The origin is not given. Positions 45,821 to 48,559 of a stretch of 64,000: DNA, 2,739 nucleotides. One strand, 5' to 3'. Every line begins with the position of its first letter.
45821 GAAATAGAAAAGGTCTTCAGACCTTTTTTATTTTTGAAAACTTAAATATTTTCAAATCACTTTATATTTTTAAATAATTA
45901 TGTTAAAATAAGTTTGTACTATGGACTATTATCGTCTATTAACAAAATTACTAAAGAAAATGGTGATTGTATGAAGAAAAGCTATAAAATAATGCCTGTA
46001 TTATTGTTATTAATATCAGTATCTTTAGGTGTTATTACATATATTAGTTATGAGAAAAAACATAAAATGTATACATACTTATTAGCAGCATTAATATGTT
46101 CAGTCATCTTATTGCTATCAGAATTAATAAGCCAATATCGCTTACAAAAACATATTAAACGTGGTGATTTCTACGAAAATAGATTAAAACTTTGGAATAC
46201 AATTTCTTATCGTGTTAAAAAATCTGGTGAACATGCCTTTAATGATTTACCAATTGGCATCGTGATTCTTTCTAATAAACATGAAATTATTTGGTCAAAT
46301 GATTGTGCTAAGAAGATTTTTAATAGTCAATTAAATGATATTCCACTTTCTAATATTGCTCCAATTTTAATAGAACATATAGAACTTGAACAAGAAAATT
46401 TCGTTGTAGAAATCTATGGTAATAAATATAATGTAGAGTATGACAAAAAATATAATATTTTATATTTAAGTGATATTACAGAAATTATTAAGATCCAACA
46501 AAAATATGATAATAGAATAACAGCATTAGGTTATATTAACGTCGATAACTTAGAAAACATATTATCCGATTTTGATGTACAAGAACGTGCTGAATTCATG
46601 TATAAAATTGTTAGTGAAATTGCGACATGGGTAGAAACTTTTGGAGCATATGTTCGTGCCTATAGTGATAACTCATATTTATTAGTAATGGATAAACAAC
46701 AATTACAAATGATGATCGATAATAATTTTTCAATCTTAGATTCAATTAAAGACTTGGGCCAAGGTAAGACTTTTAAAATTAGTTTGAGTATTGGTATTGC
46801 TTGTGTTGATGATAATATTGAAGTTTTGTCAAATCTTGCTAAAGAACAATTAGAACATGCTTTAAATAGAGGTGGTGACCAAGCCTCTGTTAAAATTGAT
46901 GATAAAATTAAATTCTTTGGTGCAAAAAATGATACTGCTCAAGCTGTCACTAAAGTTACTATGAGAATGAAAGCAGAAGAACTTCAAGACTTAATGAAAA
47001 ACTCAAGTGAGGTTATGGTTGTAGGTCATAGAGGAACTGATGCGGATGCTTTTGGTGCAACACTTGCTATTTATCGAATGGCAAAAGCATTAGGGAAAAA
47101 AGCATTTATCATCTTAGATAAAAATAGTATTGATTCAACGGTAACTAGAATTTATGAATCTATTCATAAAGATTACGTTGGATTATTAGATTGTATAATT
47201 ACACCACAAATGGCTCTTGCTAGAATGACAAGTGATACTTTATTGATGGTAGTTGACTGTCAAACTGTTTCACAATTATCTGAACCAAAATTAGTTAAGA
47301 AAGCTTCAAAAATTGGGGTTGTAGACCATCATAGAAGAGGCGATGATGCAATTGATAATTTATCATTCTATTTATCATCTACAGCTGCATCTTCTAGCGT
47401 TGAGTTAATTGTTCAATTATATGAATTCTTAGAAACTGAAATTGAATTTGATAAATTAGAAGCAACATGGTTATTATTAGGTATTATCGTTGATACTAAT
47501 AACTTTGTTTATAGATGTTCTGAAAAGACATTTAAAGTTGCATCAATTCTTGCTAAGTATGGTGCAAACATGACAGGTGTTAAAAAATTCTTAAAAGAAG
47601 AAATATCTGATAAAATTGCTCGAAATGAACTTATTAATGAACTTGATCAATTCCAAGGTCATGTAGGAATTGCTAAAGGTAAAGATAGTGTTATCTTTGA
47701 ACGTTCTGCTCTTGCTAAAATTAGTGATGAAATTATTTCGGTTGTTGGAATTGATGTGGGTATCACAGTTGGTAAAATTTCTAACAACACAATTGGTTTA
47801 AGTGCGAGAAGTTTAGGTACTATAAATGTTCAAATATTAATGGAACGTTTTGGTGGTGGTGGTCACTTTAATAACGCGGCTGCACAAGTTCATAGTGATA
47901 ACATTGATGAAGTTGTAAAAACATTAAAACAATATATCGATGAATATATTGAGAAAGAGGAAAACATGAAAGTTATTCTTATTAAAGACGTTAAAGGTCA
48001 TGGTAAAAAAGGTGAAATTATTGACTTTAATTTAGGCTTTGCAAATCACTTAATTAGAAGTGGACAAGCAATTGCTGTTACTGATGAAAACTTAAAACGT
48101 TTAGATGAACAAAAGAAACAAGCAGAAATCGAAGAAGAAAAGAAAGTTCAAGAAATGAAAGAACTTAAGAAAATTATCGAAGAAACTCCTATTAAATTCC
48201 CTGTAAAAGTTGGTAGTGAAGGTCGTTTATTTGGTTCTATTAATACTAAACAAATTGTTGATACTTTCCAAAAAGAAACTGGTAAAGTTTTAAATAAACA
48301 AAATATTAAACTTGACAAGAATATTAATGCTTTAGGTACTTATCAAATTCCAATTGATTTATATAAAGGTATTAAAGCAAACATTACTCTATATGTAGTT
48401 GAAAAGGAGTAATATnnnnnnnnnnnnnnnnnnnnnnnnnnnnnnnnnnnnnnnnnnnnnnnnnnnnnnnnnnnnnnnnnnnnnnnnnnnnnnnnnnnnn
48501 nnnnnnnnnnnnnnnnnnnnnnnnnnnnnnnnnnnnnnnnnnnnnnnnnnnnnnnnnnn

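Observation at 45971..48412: gdpP and rplI are in one continuous reading frame with no stop codon between them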

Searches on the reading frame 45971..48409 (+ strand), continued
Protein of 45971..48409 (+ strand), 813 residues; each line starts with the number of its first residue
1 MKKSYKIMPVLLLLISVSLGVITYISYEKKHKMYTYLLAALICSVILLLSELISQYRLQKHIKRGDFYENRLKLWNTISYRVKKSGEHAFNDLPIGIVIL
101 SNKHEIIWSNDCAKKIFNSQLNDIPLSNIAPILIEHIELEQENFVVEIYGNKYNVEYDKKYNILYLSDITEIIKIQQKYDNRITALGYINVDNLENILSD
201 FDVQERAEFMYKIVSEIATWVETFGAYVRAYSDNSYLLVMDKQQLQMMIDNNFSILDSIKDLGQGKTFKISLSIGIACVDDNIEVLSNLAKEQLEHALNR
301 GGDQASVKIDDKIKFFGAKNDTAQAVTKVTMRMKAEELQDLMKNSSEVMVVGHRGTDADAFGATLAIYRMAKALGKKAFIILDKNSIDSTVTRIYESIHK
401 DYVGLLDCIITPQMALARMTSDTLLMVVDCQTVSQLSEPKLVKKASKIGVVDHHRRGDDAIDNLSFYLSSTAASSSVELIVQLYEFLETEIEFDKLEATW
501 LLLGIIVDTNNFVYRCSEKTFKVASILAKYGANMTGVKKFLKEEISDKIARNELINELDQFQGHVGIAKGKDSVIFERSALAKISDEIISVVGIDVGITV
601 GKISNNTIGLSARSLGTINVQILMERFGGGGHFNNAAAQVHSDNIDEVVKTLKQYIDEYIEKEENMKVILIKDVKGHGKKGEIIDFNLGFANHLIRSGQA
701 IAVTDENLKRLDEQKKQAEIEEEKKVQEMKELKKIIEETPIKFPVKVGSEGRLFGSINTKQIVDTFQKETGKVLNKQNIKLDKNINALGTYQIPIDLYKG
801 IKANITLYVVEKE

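Call 62: predict_structure(alignment_id=A2)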
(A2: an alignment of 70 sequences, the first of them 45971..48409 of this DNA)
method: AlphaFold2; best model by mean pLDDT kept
length: 813 residues; sequences in the alignment: 70
mean_pLDDT: 83.9   pTM: 0.43
mean pLDDT of the five models: 83.9, 83.2, 80.2, 80.1, 79.8
residues with pLDDT >= 90: 249; 70-90: 493; 50-70: 59; < 50: 12
segments of 3 or more residues with pLDDT < 50: 320-326, 662-664
pLDDT, mean of each block of 10 residues (from residue 1): 66 91 91 90 92 87 88 82 77 88 90 89 86 91 91 93 93 84 90 76 77 91 92 90 92 88 69 92 91 84 87 77 48 87 95 91 95 94 89 90 89 93 94 89 92 79 87 82 86 89 81 62 84 85 76 83 86 80 83 86 88 76 78 76 87 80 64 78 74 72 79 75 79 84 79 77 85 83 80 84 86 73
secondary structure, 60 per line:
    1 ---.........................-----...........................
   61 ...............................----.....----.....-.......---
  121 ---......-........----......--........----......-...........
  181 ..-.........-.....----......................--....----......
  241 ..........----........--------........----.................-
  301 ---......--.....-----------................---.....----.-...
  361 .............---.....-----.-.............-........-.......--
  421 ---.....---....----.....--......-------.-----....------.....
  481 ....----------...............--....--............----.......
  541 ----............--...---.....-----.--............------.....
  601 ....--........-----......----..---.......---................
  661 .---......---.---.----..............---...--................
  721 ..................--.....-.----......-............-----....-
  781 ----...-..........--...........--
elements in order (helices of 4 or more, strands of 3 or more residues): H4-28 H34-91 E96-100 E105-109 H111-117 H126-129 H131-138 E143-148 E151-158 E163-168 H170-182 E184-192 H194-198 H203-224 E227-230 E235-241 H242-250 H255-262 E271-278 H283-299 E304-309 E312-316 H328-343 E347-351 H358-373 E377-381 H389-401 H403-408 H412-418 E424-428 H440-444 E447-452 E466-469 H476-484 H495-509 H512-515 H518-529 H534-540 H545-556 E559-561 E565-569 H578-589 E596-604 E607-614 H620-625 E635-641 H645-661 E665-670 E683-687 H688-696 E700-702 H705-738 E741-745 E752-757 H759-770 E785-787 E789-798 E801-811
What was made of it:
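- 45980..46138 (+): Two N-terminal hydrophobic helices, the membrane anchor typical of GdpP. The AF2 model has helices 4-28 and 34-91 (call 62).
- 47954..47962 (+): Three-residue flexible hinge (aa 662-664) between the last DHHA1 helix and L9 strand 1. In the AF2 model this is one of only two segments with pLDDT below 50 (call 62).
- On GdpP (YybT) c-di-AMP phosphodiesterase: AF2 helices 4-28 and 34-91 (call 62).
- On Ribosomal protein bL9: The AF2 secondary structure fits the L9 fold (call 62).
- The AF2 model shows a canonical L9 module behind a 3-residue hinge (call 62). The AF2 model shows a 3-residue low-confidence hinge at aa 662-664 between two well-folded modules (call 62).
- Tried and rejected: AF2 model: it added only that the L9 part is an independent module behind a 3-residue hinge (call 62).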

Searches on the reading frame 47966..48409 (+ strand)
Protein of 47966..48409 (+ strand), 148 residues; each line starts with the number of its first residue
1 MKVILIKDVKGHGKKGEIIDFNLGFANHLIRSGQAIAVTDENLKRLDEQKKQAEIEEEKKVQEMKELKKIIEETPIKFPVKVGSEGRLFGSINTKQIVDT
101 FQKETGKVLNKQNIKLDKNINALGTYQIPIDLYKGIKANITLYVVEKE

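Call 4: search_protein_families(library=ncbifam, proteins=[window:47966-48409:+], max_evalue=0.01)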
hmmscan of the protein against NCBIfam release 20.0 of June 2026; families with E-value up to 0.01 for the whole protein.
window:47966-48409:+ (148 aa): 2 families
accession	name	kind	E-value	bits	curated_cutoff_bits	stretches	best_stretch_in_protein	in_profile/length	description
NF011110.0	PRK14538.1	equivalog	3.6e-32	111.4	707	1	1-147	689-835/838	putative bifunctional signaling protein/50S ribosomal protein L9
TIGR00158.1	L9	equivalog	2.4e-31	109.2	58.6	1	1-146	1-147/148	50S ribosomal protein L9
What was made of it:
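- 47966..48409 (+): bL9 moiety (aa 666-813): N-domain, long connecting helix and C-domain. It begins with the conserved internal ATG at 47966-47968. TIGR00158 scores 109 bits against a cutoff of 58.6 (call 4).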

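Call 32: find_homologous_proteins(query=window:47966-48409:+, max_evalue=1e-10)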
Query window:47966-48409:+ (148 aa): 591 proteins with E <= 1e-10 among 1344 candidates; the best 120 are listed.
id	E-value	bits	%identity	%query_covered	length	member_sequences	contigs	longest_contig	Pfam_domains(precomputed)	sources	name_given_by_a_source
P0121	4.0e-57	211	72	100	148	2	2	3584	PF03948.20,PF01281.26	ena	-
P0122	4.1e-54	201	69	100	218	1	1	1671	PF03948.20,PF01281.26,PF02272.25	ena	-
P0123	1.8e-51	192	66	100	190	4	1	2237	PF03948.20,PF01281.26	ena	-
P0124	4.1e-50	188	60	100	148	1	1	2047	PF03948.20,PF01281.26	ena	-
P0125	3.9e-45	172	62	89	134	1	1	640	PF03948.20,PF01281.26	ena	-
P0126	1.2e-42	164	54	100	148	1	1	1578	PF03948.20,PF01281.26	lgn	-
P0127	7.8e-39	151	86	57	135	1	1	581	PF03948.20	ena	-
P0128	1.2e-37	147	51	99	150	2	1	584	PF03948.20,PF01281.26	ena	-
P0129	2.5e-34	137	50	99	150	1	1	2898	PF03948.20,PF01281.26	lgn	-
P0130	7.4e-32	129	49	100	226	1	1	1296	PF03948.20,PF01281.26,PF02272.25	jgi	jgi:ribosomal protein L9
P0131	2.5e-31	127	47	100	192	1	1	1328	PF03948.20,PF01281.26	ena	-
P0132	3.3e-28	117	45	100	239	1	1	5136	PF03948.20,PF01281.26,PF02272.25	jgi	-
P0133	2.3e-27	114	45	97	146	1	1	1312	PF03948.20,PF01281.26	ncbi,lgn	-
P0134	4.5e-27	113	44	99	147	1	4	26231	PF03948.20,PF01281.26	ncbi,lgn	ncbi:MAG TPA: 50S ribosomal protein L9 [Haloplasmataceae bacterium]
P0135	4.8e-27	113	44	99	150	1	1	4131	PF03948.20,PF01281.26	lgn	-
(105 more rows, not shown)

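Call 33: find_encoding_contigs(protein=P0121, flank=4000, max_places=3)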
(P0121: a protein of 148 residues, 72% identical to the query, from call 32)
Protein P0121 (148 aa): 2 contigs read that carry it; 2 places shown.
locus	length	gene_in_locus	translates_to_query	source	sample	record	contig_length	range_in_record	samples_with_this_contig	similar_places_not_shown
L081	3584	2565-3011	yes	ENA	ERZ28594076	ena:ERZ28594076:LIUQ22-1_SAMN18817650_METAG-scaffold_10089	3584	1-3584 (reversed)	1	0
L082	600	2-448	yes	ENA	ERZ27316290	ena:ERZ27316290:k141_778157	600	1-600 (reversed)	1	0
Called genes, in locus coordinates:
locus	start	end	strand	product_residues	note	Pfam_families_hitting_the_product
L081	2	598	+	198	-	?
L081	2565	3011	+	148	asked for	PF01281:Ribosomal_L9_N, PF03948:Ribosomal_L9_C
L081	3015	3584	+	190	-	?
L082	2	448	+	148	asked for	PF01281:Ribosomal_L9_N, PF03948:Ribosomal_L9_C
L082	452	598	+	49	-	?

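Call 34: find_encoding_contigs(protein=P0124, flank=4000, max_places=3)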
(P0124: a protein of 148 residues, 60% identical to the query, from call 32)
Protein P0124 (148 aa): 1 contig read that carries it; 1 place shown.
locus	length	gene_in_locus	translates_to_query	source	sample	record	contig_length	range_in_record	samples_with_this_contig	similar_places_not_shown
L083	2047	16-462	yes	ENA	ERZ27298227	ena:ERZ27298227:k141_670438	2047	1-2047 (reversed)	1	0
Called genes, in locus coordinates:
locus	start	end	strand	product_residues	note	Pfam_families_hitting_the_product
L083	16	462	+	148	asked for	PF01281:Ribosomal_L9_N, PF03948:Ribosomal_L9_C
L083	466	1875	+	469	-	PF00772:DnaB, PF03796:DnaB_C, PF13481:AAA_25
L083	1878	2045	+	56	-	?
